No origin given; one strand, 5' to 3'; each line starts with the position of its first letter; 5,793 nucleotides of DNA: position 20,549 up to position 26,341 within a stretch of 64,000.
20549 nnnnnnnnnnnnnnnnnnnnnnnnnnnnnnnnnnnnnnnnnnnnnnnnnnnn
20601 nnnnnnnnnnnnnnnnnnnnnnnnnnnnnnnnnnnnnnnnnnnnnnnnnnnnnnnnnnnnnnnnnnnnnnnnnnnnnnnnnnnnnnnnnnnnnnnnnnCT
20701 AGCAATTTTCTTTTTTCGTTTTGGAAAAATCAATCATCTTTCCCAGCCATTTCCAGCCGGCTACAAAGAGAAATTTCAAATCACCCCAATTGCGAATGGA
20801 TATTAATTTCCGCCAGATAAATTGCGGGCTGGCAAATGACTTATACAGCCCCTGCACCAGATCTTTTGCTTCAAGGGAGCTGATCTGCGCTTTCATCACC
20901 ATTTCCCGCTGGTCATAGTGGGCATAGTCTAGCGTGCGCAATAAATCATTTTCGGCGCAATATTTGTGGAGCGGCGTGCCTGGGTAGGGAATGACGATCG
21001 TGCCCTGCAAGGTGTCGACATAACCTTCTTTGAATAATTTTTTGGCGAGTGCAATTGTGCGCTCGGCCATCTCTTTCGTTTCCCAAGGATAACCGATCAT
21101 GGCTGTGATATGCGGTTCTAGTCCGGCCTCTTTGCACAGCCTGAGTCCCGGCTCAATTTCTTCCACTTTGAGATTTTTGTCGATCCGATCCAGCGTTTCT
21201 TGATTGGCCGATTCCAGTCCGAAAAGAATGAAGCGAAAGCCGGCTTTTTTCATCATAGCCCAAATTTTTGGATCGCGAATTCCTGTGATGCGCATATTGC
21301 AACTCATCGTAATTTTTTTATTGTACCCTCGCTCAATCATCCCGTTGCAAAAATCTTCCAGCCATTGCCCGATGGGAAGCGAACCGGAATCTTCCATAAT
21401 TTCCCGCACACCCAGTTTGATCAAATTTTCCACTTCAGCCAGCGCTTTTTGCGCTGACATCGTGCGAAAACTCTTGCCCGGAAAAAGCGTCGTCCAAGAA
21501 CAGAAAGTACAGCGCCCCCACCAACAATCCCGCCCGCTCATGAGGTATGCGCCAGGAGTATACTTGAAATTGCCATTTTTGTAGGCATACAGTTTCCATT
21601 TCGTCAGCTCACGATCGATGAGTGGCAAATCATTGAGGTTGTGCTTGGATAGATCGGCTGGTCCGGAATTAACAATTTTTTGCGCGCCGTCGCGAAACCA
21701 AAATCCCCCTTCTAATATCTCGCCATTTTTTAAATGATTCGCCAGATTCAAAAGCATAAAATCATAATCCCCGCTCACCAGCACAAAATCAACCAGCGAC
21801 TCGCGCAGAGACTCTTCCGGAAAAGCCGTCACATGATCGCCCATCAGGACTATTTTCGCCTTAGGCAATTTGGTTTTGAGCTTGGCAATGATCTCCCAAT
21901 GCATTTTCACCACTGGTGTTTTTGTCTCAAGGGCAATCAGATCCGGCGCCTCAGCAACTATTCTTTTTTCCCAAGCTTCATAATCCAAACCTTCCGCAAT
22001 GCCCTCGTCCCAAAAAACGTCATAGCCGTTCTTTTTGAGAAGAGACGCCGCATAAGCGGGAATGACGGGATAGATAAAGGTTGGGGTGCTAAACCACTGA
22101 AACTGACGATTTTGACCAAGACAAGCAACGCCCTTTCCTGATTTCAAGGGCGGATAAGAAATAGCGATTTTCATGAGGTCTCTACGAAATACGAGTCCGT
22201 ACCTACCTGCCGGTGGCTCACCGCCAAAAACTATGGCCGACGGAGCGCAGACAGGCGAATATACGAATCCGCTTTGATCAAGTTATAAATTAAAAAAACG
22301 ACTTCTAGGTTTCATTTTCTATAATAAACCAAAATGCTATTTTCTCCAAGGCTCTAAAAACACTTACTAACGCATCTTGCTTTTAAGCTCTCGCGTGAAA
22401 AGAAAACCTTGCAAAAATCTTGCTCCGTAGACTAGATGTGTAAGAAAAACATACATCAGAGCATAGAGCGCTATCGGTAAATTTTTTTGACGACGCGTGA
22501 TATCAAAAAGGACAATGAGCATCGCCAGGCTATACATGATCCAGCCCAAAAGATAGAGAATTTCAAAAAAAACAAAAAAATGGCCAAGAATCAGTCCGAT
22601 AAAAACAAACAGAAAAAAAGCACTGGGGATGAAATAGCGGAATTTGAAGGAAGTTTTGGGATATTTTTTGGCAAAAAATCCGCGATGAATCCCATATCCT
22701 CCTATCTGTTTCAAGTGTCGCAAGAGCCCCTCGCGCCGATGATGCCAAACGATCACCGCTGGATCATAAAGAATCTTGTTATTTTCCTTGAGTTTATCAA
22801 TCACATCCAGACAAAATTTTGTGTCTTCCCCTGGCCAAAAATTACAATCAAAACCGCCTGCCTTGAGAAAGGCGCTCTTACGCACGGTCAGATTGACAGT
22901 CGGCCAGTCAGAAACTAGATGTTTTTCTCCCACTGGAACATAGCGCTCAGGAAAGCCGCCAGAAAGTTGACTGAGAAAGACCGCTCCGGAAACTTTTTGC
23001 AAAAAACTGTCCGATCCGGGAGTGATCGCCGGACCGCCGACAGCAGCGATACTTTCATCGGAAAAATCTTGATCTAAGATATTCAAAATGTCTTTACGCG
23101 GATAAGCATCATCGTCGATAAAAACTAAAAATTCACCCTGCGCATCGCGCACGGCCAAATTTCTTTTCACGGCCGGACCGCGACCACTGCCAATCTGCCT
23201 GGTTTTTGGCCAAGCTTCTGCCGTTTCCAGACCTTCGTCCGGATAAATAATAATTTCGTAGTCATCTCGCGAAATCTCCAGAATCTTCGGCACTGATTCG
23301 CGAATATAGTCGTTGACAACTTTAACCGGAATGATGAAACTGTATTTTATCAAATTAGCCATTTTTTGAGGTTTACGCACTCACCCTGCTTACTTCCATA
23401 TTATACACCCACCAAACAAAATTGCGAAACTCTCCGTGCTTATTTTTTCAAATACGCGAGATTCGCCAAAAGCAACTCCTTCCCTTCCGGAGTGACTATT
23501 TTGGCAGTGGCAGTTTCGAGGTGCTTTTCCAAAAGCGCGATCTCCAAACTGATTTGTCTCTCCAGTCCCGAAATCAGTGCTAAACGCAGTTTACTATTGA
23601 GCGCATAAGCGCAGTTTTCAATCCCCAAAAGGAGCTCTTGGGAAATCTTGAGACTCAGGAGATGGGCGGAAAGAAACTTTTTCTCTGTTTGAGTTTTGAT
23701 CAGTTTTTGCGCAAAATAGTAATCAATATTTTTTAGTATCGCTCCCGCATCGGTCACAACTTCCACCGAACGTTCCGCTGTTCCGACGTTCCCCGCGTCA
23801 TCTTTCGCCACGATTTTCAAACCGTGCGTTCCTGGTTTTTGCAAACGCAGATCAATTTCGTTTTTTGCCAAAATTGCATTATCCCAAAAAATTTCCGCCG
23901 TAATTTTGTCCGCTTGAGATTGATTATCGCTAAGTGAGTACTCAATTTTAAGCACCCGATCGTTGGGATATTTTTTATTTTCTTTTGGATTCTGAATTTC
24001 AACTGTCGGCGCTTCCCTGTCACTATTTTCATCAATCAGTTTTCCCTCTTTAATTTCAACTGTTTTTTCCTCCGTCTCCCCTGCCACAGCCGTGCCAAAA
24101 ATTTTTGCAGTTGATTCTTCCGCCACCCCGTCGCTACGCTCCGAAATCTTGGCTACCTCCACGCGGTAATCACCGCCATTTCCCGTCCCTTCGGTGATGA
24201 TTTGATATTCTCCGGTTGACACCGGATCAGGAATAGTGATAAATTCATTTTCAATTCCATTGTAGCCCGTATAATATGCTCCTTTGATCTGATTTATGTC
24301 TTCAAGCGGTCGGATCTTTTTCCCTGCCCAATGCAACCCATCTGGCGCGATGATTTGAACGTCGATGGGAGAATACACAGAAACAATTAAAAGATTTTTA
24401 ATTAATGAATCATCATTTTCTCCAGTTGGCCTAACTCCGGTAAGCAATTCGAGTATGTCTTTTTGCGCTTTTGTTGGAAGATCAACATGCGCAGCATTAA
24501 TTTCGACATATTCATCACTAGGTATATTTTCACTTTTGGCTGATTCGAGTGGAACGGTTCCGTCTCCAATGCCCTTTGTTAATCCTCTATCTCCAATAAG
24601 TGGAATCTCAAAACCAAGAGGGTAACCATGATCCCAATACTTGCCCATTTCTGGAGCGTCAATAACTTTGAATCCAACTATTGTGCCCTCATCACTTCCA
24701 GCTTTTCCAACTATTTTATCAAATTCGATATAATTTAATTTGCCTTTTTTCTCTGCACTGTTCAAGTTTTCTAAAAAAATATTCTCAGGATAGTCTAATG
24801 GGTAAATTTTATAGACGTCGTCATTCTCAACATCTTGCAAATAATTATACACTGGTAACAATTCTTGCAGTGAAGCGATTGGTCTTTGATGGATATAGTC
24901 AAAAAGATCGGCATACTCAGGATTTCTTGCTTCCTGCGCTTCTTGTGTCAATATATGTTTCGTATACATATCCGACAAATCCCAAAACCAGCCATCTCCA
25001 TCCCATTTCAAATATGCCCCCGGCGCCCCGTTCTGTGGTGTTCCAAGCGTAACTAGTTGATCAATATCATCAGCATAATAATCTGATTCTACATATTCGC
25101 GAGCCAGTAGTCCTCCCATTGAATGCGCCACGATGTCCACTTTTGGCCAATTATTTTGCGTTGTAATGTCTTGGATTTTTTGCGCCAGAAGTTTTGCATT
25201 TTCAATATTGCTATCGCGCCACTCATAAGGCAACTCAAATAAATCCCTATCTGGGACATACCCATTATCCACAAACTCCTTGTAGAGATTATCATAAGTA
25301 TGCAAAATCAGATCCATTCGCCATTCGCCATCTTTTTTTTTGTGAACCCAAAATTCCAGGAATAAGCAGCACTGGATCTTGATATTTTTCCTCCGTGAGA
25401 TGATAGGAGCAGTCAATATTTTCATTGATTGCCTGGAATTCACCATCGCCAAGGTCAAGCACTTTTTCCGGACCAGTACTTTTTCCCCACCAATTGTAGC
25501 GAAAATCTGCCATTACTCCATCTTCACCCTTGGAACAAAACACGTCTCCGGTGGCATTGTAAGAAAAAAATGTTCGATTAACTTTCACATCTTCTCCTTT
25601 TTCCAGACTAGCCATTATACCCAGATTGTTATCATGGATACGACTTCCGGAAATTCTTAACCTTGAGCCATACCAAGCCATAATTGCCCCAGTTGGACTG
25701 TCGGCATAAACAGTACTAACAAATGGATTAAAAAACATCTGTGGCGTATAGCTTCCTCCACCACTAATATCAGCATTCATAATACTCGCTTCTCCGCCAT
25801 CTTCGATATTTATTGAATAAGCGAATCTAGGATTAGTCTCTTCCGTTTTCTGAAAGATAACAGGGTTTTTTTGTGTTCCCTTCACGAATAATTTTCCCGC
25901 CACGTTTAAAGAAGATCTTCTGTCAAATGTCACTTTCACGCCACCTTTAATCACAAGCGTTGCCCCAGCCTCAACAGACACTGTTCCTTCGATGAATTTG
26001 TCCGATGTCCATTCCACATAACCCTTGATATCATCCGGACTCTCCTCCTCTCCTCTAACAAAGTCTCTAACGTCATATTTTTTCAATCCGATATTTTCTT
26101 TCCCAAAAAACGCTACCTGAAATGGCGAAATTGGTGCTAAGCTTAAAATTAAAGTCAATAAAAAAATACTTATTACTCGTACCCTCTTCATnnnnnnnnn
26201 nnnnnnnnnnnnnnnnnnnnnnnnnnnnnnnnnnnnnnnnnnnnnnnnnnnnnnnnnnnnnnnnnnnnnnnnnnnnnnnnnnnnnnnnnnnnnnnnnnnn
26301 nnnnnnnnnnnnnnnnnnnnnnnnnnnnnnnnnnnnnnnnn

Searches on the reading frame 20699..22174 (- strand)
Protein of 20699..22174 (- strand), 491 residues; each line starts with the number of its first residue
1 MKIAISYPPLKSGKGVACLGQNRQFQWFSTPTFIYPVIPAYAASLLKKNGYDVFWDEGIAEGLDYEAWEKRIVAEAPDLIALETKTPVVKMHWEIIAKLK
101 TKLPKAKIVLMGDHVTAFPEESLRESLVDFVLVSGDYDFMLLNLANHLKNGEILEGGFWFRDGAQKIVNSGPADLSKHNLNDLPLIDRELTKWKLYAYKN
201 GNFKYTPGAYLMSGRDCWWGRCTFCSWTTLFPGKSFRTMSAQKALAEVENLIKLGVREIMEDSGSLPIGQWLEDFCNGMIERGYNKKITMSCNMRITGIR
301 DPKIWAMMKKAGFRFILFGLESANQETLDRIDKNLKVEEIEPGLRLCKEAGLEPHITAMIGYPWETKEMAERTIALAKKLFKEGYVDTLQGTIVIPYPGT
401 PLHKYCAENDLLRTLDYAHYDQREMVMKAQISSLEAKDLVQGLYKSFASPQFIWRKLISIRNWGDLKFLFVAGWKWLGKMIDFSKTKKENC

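Call 10: search_protein_families(library=pfam, proteins=[window:20699-22174:-], max_evalue=0.001)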
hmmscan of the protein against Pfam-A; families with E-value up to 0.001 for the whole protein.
window:20699-22174:- (491 aa): 2 families
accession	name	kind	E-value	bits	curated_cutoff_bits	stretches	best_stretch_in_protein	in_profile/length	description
PF04055.27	Radical_SAM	-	1.8e-15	57.9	29.5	1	217-376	7-165/166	Radical SAM superfamily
PF02310.24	B12-binding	-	1.2e-08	35.3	32.1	1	40-134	18-112/121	B12 binding domain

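Call 49: search_protein_families(library=ncbifam, proteins=[window:20699-22174:-], max_evalue=0.001)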
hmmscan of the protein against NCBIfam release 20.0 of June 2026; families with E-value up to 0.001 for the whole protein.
window:20699-22174:- (491 aa): 20 families
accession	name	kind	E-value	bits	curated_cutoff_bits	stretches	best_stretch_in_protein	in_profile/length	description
TIGR03471.1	HpnJ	equivalog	1.8e-46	159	577.6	1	73-456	65-442/472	hopanoid biosynthesis associated radical SAM protein HpnJ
TIGR02026.1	BchE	equivalog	5.6e-34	117.8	481.35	1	37-445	23-422/497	magnesium-protoporphyrin IX monomethyl ester anaerobic oxidative cyclase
NF050148.1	rSAM_ApyD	equivalog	2.1e-20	72.7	750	1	65-407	63-394/645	RiPP biosynthesis radical SAM protein ApyD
TIGR04367.1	HpnR_B12_rSAM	equivalog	5.6e-19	68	650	1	68-431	52-396/490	hopanoid C-3 methylase HpnR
TIGR04479.1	bcpD_PhpK_rSAM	subfamily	7.2e-19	67.5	600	1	207-378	240-407/504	PhpK family radical SAM P-methyltransferase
TIGR04072.2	rSAM_ladder_B12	equivalog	2.9e-18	65.7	360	1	29-413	11-379/443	lipid biosynthesis B12-binding/radical SAM protein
TIGR04013.1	B12_SAM_MJ_1487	hypoth_equivalog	1.5e-16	60.3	251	1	314-406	267-357/382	TIGR04013 family B12-binding domain/radical SAM domain-containing protein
TIGR04014.1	B12_SAM_MJ_0865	equivalog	8.1e-16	57.8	360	1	94-409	59-361/434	methyl-coenzyme M reductase glutamine C-methyltransferase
NF040546.1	rSAM_CUAEP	equivalog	7.3e-15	54.6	500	1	39-420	16-382/468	CUAEP/CCAEP-tail radical SAM (seleno)protein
TIGR04385.1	B12_rSAM_cofa1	equivalog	1.7e-14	53.9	450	1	96-395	90-379/438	B12 lower ligand biosynthesis radical SAM protein BzaD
TIGR03975.1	rSAM_ocin_1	subfamily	2.3e-14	52.8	281.85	1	95-380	147-430/606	RiPP maturation radical SAM C-methyltransferase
TIGR04295.1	B12_rSAM_oligo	hypoth_equivalog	2.8e-14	52.6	400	1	35-403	24-381/422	TIGR04295 family B12-binding domain-containing radical SAM protein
NF040542.1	rSAM_RCCLKC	equivalog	1.6e-12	47.3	450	1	87-402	60-373/423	arsinothricin biosynthesis radical SAM protein ArsL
NF033712.0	B12_rSAM_KedN5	subfamily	1.4e-10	40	700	1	74-368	60-358/624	KedN5 family methylcobalamin-dependent radical SAM C-methyltransferase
NF033070.1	rSAM_AprD4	equivalog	4e-10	39.2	500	1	181-439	171-420/456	AprD4 family radical SAM diol-dehydratase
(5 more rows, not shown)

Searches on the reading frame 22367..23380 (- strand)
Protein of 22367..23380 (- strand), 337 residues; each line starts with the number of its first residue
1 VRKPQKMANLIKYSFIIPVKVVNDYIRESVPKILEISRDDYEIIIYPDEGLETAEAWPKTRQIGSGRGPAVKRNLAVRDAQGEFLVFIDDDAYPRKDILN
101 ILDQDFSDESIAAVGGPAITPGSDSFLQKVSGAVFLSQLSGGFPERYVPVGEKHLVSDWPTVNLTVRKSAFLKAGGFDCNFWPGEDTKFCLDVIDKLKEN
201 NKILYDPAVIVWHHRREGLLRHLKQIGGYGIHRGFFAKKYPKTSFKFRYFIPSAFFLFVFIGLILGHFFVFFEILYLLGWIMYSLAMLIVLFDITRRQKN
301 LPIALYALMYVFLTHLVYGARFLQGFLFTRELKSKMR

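Call 10: search_protein_families(library=pfam, proteins=[window:22367-23380:-], max_evalue=0.001)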
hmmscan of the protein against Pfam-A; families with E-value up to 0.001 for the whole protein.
window:22367-23380:- (337 aa): 3 families
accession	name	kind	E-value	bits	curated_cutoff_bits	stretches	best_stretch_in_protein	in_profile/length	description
PF00535.33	Glycos_transf_2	-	5.1e-09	36.7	23.3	1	14-125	1-123/168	Glycosyl transferase family 2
PF13632.12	Glyco_trans_2_3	-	7.8e-06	26.3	27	1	86-289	3-183/198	Glycosyl transferase family group 2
PF10111.15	Glyco_tranf_2_2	-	0.00097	19.1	27.3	0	68-100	68-100/276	Glycosyltransferase like family 2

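Call 49: search_protein_families(library=ncbifam, proteins=[window:22367-23380:-], max_evalue=0.001)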
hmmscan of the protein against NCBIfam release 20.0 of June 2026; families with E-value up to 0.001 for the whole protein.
window:22367-23380:- (337 aa): 7 families
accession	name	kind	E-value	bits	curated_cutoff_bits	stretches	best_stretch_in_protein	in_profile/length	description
TIGR03965.1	mycofact_glyco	equivalog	1.2e-23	83.7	280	1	14-302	77-364/467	mycofactocin biosynthesis glycosyltransferase MftF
NF041875.1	EPS_EpsD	equivalog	1.8e-13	50.6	370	1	66-309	64-301/325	exopolysaccharide biosynthesis glycosyltransferase EpsD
TIGR04283.1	glyco_like_mftF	equivalog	9e-06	25.4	182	1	14-109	2-100/221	TIGR04283 family arsenosugar biosynthesis glycosyltransferase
TIGR03937.1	PgaC_IcaA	equivalog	4.6e-05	22.5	422.3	1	5-219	39-256/407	poly-beta-1,6-N-acetyl-D-glucosamine synthase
NF038302.1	EPS_HpsE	equivalog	9.3e-05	21.5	300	1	66-99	71-104/307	hormogonium polysaccharide biosynthesis glycosyltransferase HpsE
NF038299.1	EPS_HpsN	equivalog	0.00023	20.3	425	0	72-116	72-117/317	hormogonium polysaccharide biosynthesis glycosyltransferase HpsN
NF041394.1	GtaseAglG_Halo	equivalog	0.00026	20.4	440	0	67-183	68-180/304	glucosyl-dolichyl phosphate glucuronosyltransferase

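Call 66: search_solved_structures(query=window:22367-23377:-, max_evalue=0.01)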
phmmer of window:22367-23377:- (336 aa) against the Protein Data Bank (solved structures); distinct sequences matched with E-value up to 0.01: 3.
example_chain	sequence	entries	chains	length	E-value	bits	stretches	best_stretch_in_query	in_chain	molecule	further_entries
5tze_C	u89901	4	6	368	2.1e-05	26.8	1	11-99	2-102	Glycosyl transferase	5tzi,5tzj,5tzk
5tz8_A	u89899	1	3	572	6.5e-05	25.2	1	11-99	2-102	Glycosyl transferase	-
6p61_A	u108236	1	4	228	0.00083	21.6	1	24-105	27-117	Glycosyltransferase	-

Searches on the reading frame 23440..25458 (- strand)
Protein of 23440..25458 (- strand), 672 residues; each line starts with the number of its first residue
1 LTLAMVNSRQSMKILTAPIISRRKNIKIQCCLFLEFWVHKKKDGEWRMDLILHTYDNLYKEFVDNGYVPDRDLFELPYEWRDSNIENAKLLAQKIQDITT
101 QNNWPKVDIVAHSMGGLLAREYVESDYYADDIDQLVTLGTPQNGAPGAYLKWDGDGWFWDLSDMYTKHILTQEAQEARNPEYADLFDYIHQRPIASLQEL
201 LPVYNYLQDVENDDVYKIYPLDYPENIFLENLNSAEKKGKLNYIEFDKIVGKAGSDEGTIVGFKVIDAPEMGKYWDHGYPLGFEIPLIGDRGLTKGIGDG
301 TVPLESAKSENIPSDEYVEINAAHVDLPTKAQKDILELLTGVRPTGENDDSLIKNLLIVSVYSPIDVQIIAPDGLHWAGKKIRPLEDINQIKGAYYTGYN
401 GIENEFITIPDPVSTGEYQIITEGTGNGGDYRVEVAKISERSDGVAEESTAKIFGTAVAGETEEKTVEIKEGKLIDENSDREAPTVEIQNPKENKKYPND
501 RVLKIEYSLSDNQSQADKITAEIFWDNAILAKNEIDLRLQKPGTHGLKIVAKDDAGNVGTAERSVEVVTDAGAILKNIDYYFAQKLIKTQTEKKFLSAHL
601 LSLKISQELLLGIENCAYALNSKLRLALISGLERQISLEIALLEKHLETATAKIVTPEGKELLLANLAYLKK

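Call 10: search_protein_families(library=pfam, proteins=[window:23440-25458:-], max_evalue=0.001)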
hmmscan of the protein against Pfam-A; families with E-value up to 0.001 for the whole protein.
window:23440-25458:- (672 aa): 7 families
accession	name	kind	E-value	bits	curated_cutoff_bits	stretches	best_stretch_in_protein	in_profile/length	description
PF02450.21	LCAT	-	4.9e-14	52.8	21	1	54-149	68-169/392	Lecithin:cholesterol acyltransferase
PF07819.20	PGAP1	-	5.6e-09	36.5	24.3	1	92-167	73-153/233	PGAP1-like alpha/beta domain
PF24096.1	DUF7379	-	9.3e-07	29.4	33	1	85-147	51-117/191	Domain of unknown function (DUF7379)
PF02089.21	Palm_thioest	-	1.5e-06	28.5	26.8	1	93-175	63-140/254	Palmitoyl protein thioesterase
PF06028.17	DUF915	-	8.9e-05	22.4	22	1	86-145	84-146/255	Alpha/beta hydrolase of unknown function (DUF915)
PF00561.26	Abhydrolase_1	-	0.00016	21.9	25.8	1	95-160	59-120/245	alpha/beta hydrolase fold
PF01674.24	Lipase_2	-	0.00056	19.9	20.3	0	100-141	70-108/219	Lipase (class 2)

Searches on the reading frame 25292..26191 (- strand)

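Call 10: search_protein_families(library=pfam, proteins=[window:25292-26191:-], max_evalue=0.001)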
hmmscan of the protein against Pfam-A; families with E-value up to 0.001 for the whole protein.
window:25292-26191:- (299 aa): 1 family
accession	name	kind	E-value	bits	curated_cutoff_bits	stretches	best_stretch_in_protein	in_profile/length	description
PF13229.12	Beta_helix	-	5.5e-05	23.3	25.9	1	108-222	33-123/158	Right handed beta helix region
